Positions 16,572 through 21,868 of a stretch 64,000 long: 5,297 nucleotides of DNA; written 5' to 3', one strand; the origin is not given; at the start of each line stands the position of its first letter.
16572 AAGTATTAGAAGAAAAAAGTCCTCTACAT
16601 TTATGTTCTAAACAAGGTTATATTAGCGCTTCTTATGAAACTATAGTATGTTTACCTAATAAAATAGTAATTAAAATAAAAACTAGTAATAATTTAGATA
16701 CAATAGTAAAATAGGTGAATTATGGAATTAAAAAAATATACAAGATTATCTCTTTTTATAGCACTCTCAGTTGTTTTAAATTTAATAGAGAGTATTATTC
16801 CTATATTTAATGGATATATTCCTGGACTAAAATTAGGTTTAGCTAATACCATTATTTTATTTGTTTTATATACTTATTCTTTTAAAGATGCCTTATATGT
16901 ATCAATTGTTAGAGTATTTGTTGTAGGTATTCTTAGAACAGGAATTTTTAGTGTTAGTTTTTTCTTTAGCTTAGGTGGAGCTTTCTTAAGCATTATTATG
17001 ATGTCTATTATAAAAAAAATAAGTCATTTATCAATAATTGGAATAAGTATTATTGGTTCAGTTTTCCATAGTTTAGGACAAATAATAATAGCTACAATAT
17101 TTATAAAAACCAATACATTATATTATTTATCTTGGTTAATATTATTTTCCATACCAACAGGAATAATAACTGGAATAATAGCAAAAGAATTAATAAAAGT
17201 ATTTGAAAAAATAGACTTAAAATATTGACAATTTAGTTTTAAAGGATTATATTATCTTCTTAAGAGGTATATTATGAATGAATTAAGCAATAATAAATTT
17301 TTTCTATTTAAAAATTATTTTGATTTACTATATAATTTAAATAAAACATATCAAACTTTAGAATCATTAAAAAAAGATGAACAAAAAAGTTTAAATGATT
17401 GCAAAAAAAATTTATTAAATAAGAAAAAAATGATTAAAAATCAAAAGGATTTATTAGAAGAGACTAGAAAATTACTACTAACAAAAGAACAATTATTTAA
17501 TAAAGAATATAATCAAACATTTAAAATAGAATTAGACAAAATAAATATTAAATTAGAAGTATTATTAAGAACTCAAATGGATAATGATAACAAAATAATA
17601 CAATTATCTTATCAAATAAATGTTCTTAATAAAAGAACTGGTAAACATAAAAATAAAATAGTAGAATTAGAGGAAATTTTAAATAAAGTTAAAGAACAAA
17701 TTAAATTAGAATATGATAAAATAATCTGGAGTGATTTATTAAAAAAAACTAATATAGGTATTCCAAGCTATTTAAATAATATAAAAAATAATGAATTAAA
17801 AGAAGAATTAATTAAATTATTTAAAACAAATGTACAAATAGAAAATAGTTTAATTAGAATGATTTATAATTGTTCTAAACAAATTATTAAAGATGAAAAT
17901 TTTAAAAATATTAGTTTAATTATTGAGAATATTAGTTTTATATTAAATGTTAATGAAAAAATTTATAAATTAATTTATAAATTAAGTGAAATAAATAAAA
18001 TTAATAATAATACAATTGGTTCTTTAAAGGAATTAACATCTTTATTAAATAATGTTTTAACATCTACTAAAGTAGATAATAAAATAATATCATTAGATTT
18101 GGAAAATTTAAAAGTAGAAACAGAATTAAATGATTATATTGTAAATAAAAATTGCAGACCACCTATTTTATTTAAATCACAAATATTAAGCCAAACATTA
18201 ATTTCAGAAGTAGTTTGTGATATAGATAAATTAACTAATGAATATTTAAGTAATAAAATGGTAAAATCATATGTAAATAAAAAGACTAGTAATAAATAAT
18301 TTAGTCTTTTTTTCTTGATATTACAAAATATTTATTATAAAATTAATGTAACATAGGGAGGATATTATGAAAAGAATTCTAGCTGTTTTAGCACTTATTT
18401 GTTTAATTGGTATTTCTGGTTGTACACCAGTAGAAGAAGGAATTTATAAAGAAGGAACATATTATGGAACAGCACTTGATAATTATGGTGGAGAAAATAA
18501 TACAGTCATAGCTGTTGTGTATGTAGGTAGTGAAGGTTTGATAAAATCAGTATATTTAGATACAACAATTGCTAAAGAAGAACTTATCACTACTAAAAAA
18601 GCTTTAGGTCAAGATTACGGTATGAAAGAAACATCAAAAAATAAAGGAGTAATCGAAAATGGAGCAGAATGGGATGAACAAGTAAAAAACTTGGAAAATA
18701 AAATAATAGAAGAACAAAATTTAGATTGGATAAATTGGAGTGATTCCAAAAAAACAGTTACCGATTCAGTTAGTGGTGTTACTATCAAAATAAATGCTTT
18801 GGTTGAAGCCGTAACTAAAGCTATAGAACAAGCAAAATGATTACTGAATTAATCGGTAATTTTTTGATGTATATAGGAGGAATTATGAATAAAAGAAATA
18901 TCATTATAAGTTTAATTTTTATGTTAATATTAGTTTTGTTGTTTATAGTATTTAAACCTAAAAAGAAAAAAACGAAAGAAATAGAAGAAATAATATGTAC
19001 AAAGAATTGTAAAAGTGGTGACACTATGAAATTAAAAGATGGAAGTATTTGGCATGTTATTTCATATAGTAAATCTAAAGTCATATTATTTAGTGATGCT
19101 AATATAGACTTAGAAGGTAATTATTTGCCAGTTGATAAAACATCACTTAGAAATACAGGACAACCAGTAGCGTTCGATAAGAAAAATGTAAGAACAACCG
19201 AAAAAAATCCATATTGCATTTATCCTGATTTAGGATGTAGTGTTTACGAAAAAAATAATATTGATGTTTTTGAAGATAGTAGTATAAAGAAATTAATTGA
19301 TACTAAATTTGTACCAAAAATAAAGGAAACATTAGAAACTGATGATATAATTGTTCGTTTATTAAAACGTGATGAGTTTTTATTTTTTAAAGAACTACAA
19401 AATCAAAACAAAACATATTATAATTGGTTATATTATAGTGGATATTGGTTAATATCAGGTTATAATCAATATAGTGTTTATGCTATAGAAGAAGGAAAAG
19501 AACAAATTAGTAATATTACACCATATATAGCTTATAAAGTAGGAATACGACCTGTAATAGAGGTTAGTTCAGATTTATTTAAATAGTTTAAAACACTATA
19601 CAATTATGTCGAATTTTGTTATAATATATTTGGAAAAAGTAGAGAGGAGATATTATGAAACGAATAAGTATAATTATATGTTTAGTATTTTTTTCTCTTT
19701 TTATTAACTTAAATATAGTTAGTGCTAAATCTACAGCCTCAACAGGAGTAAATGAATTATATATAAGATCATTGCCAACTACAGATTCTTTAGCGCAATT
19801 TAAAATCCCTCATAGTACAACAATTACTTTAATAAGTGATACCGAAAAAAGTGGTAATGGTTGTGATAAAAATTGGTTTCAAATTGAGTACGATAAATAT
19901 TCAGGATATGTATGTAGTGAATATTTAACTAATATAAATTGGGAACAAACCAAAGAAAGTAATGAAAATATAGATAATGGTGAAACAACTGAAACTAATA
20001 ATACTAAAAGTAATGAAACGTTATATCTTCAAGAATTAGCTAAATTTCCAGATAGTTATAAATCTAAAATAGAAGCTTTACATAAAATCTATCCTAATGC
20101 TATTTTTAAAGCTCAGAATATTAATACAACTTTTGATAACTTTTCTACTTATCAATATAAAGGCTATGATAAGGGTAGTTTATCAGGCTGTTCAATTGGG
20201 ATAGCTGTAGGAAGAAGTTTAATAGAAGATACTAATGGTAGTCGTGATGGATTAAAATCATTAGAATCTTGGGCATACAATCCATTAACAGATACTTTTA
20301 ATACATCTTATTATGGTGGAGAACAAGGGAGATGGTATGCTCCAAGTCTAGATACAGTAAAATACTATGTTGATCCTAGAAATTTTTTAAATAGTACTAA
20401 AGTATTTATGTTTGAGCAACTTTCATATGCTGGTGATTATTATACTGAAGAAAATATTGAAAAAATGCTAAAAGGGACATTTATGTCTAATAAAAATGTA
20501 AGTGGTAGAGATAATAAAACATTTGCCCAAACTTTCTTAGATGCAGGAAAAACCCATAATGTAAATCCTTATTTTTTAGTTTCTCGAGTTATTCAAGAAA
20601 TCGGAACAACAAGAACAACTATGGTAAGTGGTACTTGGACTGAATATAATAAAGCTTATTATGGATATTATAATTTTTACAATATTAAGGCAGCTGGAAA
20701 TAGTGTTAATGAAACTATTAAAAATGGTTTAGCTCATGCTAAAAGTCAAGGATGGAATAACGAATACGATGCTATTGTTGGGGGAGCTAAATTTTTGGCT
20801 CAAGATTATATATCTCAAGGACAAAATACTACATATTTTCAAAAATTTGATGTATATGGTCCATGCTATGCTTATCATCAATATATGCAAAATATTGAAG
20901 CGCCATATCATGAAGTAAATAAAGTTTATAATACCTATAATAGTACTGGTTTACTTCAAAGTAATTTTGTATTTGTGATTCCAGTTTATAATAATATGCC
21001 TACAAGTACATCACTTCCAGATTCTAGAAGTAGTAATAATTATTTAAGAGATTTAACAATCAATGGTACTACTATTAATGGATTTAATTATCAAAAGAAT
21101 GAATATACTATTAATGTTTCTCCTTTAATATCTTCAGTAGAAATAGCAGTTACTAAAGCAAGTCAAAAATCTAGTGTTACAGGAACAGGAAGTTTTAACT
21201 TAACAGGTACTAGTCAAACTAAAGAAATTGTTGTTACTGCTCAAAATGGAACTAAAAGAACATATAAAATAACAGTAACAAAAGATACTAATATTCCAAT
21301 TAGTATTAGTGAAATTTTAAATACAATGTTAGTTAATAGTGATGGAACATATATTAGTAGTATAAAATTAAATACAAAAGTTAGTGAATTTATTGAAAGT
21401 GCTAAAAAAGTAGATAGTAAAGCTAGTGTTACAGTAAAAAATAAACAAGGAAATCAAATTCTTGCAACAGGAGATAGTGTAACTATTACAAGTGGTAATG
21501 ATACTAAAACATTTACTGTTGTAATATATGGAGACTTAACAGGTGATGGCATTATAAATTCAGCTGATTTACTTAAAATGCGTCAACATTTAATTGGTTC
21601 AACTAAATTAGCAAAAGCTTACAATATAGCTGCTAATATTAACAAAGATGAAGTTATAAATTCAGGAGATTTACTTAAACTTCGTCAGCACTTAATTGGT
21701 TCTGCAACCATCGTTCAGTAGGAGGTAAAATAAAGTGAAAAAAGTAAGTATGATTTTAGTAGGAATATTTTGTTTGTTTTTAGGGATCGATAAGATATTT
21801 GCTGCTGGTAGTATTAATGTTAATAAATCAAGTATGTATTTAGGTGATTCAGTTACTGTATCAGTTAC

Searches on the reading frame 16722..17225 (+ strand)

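Call 65: search_protein_families(library=pfam, proteins=[window:16722-17225:+], max_evalue=0.0001)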
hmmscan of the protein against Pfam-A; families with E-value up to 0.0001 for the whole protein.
window:16722-17225:+ (168 aa): 1 family
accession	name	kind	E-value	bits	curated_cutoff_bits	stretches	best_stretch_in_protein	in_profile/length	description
PF07456.16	Hpre_diP_synt_I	-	3.7e-38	131.3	30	1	12-157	1-147/147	Heptaprenyl diphosphate synthase component I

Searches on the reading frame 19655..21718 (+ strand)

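Call 65: search_protein_families(library=pfam, proteins=[window:19655-21718:+], max_evalue=0.0001)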
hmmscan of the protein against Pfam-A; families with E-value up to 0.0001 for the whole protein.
window:19655-21718:+ (688 aa): 3 families
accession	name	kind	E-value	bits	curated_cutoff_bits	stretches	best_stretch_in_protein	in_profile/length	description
PF00404.24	Dockerin_1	-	8.4e-09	35.9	22.9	1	625-680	1-56/57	Dockerin type I domain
PF08239.17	SH3_3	-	1.2e-06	29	27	1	34-91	2-53/54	Bacterial SH3 domain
PF12733.13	Cadherin-like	-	3e-05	24.8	24.2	1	464-543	1-88/89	Cadherin-like beta sandwich domain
